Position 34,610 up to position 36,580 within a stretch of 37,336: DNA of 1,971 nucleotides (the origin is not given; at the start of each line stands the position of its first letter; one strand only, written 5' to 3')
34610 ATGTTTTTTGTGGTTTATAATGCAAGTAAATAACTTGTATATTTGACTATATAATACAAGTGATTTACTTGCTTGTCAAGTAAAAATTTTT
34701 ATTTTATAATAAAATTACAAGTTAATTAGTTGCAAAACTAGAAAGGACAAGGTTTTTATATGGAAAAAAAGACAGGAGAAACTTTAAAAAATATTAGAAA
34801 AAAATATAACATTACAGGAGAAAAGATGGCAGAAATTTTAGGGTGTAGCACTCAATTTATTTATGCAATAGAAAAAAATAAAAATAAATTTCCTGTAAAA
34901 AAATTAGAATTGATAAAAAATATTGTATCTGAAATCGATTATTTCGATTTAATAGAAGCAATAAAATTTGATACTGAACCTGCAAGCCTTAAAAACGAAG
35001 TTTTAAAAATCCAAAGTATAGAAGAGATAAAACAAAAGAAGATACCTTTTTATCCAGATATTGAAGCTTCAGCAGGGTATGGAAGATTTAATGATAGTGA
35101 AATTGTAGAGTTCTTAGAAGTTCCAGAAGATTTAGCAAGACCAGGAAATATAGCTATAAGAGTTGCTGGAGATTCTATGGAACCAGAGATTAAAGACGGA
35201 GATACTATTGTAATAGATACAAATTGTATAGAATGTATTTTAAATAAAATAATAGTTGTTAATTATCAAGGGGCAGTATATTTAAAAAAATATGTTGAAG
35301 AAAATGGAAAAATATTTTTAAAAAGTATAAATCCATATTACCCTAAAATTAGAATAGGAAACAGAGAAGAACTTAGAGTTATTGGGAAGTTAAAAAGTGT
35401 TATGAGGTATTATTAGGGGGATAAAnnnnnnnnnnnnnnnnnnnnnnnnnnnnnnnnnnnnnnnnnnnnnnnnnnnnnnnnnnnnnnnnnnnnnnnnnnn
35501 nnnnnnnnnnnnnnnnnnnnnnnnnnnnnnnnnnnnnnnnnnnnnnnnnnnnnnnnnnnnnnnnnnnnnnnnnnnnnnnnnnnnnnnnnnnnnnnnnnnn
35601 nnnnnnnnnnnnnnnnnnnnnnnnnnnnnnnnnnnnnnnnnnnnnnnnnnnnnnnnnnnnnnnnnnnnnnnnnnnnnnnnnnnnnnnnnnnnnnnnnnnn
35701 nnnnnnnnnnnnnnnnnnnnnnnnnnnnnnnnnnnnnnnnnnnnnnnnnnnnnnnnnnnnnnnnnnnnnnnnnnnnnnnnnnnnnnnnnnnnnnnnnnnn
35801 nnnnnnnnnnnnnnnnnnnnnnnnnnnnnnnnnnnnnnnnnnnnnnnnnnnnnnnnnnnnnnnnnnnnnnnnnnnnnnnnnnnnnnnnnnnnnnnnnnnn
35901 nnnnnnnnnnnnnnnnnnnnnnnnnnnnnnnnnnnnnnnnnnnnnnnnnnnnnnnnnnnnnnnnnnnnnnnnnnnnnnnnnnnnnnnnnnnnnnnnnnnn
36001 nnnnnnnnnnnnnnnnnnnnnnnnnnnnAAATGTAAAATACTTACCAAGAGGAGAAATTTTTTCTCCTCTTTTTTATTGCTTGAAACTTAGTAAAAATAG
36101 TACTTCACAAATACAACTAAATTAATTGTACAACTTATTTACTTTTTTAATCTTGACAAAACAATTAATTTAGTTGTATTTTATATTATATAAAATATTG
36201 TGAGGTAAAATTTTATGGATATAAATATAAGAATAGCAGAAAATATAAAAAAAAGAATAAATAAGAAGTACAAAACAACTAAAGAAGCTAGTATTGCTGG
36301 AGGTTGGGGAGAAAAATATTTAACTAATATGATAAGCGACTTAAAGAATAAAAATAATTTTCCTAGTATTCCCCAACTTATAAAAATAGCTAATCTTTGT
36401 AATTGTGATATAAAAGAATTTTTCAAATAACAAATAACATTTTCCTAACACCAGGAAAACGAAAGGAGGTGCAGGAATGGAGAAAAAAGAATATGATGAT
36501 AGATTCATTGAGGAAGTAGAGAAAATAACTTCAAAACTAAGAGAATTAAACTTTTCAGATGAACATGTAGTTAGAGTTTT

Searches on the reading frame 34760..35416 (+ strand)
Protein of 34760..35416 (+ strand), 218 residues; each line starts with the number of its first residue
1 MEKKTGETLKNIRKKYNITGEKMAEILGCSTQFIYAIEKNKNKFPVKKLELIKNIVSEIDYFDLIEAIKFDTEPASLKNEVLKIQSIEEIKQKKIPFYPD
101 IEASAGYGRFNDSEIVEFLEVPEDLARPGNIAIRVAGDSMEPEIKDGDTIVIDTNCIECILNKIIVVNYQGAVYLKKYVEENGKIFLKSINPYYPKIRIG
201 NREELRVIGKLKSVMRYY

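Call 5: search_protein_families(library=pfam, proteins=[window:34760-35416:+], max_evalue=0.01)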
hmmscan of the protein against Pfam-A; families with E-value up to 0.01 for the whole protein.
window:34760-35416:+ (218 aa): 3 families
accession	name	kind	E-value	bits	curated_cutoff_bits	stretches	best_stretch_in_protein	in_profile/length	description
PF00717.28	Peptidase_S24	-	2.8e-24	85.5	23.3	1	102-211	5-115/116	Peptidase S24-like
PF12844.13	HTH_19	-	5.5e-07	29.9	30.2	1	6-45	1-40/64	Helix-turn-helix domain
PF01381.28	HTH_3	-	3.8e-05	24.1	23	1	9-52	1-44/55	Helix-turn-helix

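Call 11: search_protein_families(library=phrogs, proteins=[window:34760-35416:+], max_evalue=0.001)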
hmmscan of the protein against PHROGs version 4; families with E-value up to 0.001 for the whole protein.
window:34760-35416:+ (218 aa): 11 families
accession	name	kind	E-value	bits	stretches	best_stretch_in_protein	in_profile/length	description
phrog_4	-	transcription regulation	2.4e-33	116.7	1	3-217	131-338/400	transcriptional repressor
phrog_6201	-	transcription regulation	6.7e-17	62.5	1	132-215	30-115/121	CI-like repressor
phrog_811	-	DNA, RNA and nucleotide metabolism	3.4e-12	47.1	1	133-214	51-131/140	UmuD-like protein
phrog_8558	-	unknown function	1.2e-10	42.7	1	131-211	21-104/114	-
phrog_8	-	transcription regulation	6.9e-08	33.3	1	1-55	73-127/346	transcriptional regulator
phrog_3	-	transcription regulation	3.3e-07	31.4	1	1-91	85-179/430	transcriptional repressor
phrog_2439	-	transcription regulation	5.5e-06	26.5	1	5-94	8-98/367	transcriptional regulator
phrog_34341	-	transcription regulation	6.4e-05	24.2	1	7-40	74-107/122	transcriptional regulator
phrog_7950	-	transcription regulation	8.7e-05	23.5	1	5-42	8-45/68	transcriptional repressor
phrog_2967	-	transcription regulation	0.00033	21.2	1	2-76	8-78/225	transcriptional regulator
phrog_14076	-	transcription regulation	0.00046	21.7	1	5-53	14-65/86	transcriptional regulator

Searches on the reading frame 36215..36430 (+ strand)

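Call 5: search_protein_families(library=pfam, proteins=[window:36215-36430:+], max_evalue=0.01)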
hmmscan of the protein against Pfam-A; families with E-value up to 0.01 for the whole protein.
window:36215-36430:+ (71 aa): 0 families

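Call 11: search_protein_families(library=phrogs, proteins=[window:36215-36430:+], max_evalue=0.001)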
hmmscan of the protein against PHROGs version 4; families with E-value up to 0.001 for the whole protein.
window:36215-36430:+ (71 aa): 3 families
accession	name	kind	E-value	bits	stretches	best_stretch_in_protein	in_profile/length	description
phrog_3037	-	transcription regulation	0.0002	22.2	1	8-64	15-69/189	transcriptional repressor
phrog_8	-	transcription regulation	0.00069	20.2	1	2-64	72-130/346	transcriptional regulator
phrog_4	-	transcription regulation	0.00079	19.5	1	5-69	135-191/400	transcriptional repressor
